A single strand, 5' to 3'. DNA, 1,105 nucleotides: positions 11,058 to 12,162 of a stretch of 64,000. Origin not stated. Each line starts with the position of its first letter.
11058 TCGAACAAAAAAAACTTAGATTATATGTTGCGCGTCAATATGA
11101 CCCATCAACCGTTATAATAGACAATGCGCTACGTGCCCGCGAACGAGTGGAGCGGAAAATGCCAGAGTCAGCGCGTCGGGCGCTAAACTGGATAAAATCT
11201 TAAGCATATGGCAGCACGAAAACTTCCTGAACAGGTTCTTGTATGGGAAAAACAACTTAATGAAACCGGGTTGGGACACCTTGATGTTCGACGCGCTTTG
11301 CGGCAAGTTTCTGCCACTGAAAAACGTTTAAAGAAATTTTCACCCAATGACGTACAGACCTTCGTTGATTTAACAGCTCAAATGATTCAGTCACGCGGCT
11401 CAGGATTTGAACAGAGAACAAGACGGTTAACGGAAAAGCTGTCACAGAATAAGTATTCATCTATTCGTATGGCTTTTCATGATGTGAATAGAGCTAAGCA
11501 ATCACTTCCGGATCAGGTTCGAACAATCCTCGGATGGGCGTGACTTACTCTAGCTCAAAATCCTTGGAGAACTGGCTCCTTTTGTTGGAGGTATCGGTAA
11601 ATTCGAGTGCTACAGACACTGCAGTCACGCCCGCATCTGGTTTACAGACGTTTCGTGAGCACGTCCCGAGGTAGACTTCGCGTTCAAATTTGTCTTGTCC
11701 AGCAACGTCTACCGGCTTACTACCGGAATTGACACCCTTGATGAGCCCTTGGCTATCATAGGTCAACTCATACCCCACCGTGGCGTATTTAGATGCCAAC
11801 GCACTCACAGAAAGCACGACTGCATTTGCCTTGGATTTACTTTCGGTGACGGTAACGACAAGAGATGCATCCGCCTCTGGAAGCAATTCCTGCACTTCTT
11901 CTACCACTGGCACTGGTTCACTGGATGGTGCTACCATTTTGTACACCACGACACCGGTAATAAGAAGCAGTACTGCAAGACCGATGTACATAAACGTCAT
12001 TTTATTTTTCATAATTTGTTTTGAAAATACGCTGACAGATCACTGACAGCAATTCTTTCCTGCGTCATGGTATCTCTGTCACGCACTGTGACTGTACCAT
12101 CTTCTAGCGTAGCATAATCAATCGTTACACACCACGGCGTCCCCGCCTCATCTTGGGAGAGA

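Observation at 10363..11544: Plus-strand island of small uncharacterised ORFs between the dcw operon and glyQS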

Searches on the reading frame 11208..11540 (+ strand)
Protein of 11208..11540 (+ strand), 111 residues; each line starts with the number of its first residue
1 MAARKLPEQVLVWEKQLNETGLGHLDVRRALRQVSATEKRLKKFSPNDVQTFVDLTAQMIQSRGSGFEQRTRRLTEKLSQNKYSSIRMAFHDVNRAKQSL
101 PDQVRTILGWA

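Call 6: search_protein_families(library=pfam, proteins=[window:11208-11540:+], max_evalue=1)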
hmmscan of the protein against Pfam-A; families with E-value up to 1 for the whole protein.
window:11208-11540:+ (111 aa): 1 family
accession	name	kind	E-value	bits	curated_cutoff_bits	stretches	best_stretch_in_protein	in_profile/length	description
PF05136.18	Phage_portal_2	-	0.0056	16.3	32.9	1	41-95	293-348/354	Phage portal protein, lambda family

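Call 8: find_homologous_proteins(query=window:11208-11540:+, max_evalue=0.01)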
Query window:11208-11540:+ (111 aa): 2 proteins with E <= 0.01 among 7 candidates.
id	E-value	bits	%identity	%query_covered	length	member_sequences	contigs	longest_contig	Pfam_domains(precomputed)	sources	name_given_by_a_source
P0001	2.9e-65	235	100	100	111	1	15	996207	-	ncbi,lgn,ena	ncbi:MAG: hypothetical protein AAB492_00430 [Patescibacteria group bacterium]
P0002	1.5e-28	117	56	99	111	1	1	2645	-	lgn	-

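Call 9: find_encoding_contigs(protein=P0002, flank=10000)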
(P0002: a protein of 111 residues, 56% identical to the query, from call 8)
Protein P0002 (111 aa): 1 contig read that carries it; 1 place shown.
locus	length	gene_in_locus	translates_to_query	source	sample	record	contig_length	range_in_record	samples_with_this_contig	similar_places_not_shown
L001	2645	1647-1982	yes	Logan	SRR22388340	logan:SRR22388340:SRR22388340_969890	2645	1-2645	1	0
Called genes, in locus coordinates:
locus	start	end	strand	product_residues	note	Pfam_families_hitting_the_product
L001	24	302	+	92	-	-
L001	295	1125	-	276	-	PF20803:PaaX_M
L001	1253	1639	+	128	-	-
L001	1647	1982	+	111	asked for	-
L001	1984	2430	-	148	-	-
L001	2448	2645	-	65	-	?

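Call 10: find_encoding_contigs(protein=P0001, flank=4000, max_places=10)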
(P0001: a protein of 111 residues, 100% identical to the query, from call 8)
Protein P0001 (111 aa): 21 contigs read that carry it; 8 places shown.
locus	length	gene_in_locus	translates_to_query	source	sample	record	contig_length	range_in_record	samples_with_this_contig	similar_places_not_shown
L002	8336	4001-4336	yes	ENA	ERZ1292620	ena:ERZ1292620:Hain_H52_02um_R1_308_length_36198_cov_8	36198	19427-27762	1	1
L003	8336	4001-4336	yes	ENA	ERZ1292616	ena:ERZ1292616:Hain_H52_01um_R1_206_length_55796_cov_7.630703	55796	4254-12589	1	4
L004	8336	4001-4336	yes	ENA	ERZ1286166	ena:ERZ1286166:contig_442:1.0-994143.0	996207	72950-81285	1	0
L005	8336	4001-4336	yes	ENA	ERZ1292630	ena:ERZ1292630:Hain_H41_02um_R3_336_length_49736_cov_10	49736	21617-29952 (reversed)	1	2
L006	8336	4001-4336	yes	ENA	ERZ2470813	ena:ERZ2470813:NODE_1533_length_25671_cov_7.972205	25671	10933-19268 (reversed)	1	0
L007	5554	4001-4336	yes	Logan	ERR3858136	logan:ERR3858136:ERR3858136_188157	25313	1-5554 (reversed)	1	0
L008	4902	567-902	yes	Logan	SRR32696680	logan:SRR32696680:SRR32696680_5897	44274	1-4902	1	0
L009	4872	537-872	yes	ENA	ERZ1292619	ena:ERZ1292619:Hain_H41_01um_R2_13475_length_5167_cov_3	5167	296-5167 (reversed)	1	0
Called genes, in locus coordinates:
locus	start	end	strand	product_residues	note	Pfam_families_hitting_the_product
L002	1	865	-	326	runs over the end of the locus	PF00905:Transpeptidase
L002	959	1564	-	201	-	PF03717:PBP_dimer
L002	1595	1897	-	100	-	-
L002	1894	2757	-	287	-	PF01795:Methyltransf_5, PF13847:Methyltransf_31 (faint)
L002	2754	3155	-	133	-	PF02381:MraZ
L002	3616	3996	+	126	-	-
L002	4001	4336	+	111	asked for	-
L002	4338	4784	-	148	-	-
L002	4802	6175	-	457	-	PF03129:HGTP_anticodon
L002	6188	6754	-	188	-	PF11967:RecO_N, PF02565:RecO_C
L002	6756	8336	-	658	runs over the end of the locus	PF13196:DUF4012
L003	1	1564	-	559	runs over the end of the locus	PF03717:PBP_dimer, PF00905:Transpeptidase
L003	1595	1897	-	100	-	-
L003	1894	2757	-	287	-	PF01795:Methyltransf_5, PF13847:Methyltransf_31 (faint)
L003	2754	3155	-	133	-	PF02381:MraZ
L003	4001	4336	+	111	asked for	-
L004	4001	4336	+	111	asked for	-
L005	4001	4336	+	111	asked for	-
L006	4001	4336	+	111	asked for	-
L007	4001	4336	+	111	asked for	-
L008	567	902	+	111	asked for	-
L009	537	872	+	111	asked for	-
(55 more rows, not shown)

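Call 32: search_protein_families(library=phrogs, proteins=[window:11208-11540:+], max_evalue=1)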
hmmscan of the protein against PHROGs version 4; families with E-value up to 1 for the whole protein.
window:11208-11540:+ (111 aa): 0 families

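Call 33: search_protein_families(library=padloc, proteins=[window:11208-11540:+], max_evalue=1)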
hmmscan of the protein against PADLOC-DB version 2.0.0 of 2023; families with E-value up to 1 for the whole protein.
window:11208-11540:+ (111 aa): 0 families

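Call 34: search_protein_families(library=ncbifam, proteins=[window:11208-11540:+], max_evalue=1)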
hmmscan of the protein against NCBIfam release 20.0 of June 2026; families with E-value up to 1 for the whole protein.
window:11208-11540:+ (111 aa): 0 families

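Call 41: search_protein_representatives(alignment_id=A5)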
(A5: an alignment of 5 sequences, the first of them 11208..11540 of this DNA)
Query: 5 sequences, 114 profile positions. Proteins with E-value up to 0.001 (for the whole library): 6; up to 1e-10: 4; up to 1e-30: 2. The best 6 are listed.
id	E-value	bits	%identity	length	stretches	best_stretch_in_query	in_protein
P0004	2.5e-44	166.7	-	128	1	1-114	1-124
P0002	1.9e-39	151.0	-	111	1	2-114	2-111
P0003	1.2e-27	112.9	-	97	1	1-84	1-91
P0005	5.7e-15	72.1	-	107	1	1-113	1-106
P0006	1.9e-09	54.3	-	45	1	70-114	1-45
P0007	4.2e-05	40.3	-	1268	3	6-44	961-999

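Call 43: find_encoding_contigs(protein=P0005, flank=10000)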
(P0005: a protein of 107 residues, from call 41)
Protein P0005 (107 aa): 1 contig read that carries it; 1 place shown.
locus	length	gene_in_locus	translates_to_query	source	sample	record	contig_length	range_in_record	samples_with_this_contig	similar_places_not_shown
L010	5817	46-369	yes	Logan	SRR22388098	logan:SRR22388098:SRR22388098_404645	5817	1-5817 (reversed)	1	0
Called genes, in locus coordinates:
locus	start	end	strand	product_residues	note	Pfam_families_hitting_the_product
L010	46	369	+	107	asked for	-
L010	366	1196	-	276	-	PF20803:PaaX_M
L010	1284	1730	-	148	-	-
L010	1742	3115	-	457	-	PF00587:tRNA-synt_2b (weak), PF03129:HGTP_anticodon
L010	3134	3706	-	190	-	PF11967:RecO_N, PF02565:RecO_C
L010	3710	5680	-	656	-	PF13196:DUF4012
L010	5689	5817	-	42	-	?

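Call 48: find_homologous_proteins(query=A6, max_evalue=1)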
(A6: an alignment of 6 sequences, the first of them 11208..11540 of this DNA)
Query A6 (6 sequences) (111 aa, profile of the alignment): 5 proteins with E <= 1 among 1670 candidates.
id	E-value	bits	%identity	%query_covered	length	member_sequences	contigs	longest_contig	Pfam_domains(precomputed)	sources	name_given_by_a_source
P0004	1.3e-39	153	24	95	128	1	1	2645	-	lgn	-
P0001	3.1e-39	152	100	100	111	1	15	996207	-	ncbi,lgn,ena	ncbi:MAG: hypothetical protein AAB492_00430 [Patescibacteria group bacterium]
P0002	1.2e-37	147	56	99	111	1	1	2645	-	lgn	-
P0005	9.3e-37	144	28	95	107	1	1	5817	-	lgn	-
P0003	1.2e-21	95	-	-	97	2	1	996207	-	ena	-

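Call 53: search_protein_families(library=pfam, proteins=[L001:298-1125:-, L010:369-1196:-, L001:99-299:+, L010:1287-1745:-], max_evalue=0.1)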
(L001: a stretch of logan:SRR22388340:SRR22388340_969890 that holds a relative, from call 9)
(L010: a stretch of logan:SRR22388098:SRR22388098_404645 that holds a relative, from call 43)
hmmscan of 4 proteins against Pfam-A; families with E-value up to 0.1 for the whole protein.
L001:298-1125:- (276 aa): 3 families
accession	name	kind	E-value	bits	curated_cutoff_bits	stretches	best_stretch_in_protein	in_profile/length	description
PF20803.2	PaaX_M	-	5.9e-17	62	24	1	112-177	3-68/83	PaaX protein central Cas2-like domain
PF08223.16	PaaX_C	-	0.0083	16.9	22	1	224-259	41-76/91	PaaX-like protein C-terminal domain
PF09827.14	CRISPR_Cas2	-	0.053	14.2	23.8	0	117-156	2-38/74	CRISPR associated protein Cas2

L010:369-1196:- (276 aa): 2 families
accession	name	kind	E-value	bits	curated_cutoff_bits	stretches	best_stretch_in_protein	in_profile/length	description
PF20803.2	PaaX_M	-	1.6e-15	57.4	24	1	112-177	3-68/83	PaaX protein central Cas2-like domain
PF08223.16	PaaX_C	-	0.028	15.2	22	0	227-255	44-72/91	PaaX-like protein C-terminal domain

L001:99-299:+ (67 aa): 0 families

L010:1287-1745:- (153 aa): 0 families

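Call 54: predict_structure(alignment_id=A6)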
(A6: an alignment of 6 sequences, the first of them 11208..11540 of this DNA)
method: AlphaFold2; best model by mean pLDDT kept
length: 111 residues; sequences in the alignment: 6
mean_pLDDT: 83.9   pTM: 0.64
mean pLDDT of the five models: 83.9, 81.2, 80.3, 79.7, 79.7
residues with pLDDT >= 90: 7; 70-90: 98; 50-70: 3; < 50: 3
segments of 3 or more residues with pLDDT < 50: 1-3
pLDDT, mean of each block of 10 residues (from residue 1): 60 86 84 88 86 88 83 84 86 90 88 76
secondary structure, 60 per line:
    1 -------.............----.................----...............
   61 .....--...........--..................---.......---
elements in order: H8-20 H25-41 H46-65 H68-78 H81-98 H102-108

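Call 70: search_solved_structures(query=A6, max_evalue=10)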
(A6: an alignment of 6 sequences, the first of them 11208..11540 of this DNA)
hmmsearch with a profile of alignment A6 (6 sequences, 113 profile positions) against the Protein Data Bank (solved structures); distinct sequences matched with E-value up to 10: 6.
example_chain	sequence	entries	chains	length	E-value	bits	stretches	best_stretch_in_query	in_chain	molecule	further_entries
6ale_B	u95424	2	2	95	0.3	14.9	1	32-109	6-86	Small conductance calcium-activated potassium channel protein 2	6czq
4z8z_A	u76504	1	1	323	0.62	13.9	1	12-59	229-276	Uncharacterized protein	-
3rpm_A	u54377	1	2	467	3.5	11.4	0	29-89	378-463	Beta-N-acetyl-hexosaminidase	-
6d6v_E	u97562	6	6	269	3.6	11.4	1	1-111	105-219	Telomerase holoenzyme Teb2 subunit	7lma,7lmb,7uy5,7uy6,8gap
8whh_E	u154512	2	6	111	3.6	11.4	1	12-84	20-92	CLIP1 protein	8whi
8kdb_B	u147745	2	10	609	6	10.7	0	14-88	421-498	Phosphoprotein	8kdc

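Call 94: find_related_loci(query=A4, collection=viral_contigs, flank=5000)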
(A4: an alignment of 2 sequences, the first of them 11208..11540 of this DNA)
Query A4 (111 aa) in viral_contigs; peptide patterns used: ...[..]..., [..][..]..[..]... (x = any residue, [..] = any of these).
112 stretches matched a pattern, but none encodes a relative of the query by tblastn (E <= 1e-3).

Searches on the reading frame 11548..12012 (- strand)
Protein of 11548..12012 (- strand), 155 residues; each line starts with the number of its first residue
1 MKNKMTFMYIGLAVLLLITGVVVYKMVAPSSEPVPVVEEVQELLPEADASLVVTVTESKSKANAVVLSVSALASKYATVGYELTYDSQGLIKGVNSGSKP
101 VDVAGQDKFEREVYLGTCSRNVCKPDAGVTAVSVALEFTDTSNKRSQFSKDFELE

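Call 6: search_protein_families(library=pfam, proteins=[window:11548-12012:-], max_evalue=1)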
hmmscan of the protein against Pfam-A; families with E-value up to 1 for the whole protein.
window:11548-12012:- (155 aa): 3 families
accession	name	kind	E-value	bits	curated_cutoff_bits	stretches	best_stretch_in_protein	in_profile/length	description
PF09911.14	DUF2140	-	0.052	13.5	34.3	1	8-93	6-87/187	Uncharacterized protein conserved in bacteria (DUF2140)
PF14155.11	DUF4307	-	0.066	13.5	27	1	8-81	6-78/111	Domain of unknown function (DUF4307)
PF07559.19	FlgE_D2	-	0.1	13.5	22.7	1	75-152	73-132/142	Flagellar basal body protein FlaE D2 domain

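Call 32: search_protein_families(library=phrogs, proteins=[window:11548-12012:-], max_evalue=1)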
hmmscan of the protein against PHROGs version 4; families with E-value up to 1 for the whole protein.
window:11548-12012:- (155 aa): 1 family
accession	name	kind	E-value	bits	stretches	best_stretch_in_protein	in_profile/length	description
phrog_37106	-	unknown function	0.25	12.7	1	36-53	6-23/53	-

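Call 33: search_protein_families(library=padloc, proteins=[window:11548-12012:-], max_evalue=1)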
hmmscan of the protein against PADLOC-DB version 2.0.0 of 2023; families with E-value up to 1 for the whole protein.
window:11548-12012:- (155 aa): 0 families

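Call 34: search_protein_families(library=ncbifam, proteins=[window:11548-12012:-], max_evalue=1)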
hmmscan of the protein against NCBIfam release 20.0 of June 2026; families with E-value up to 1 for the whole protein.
window:11548-12012:- (155 aa): 1 family
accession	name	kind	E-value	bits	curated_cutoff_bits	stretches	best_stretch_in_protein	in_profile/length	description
NF040633.1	FadD32_Coryne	exception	0.076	11.2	875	1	71-144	309-381/614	FadD32-like long-chain-fatty-acid--AMP ligase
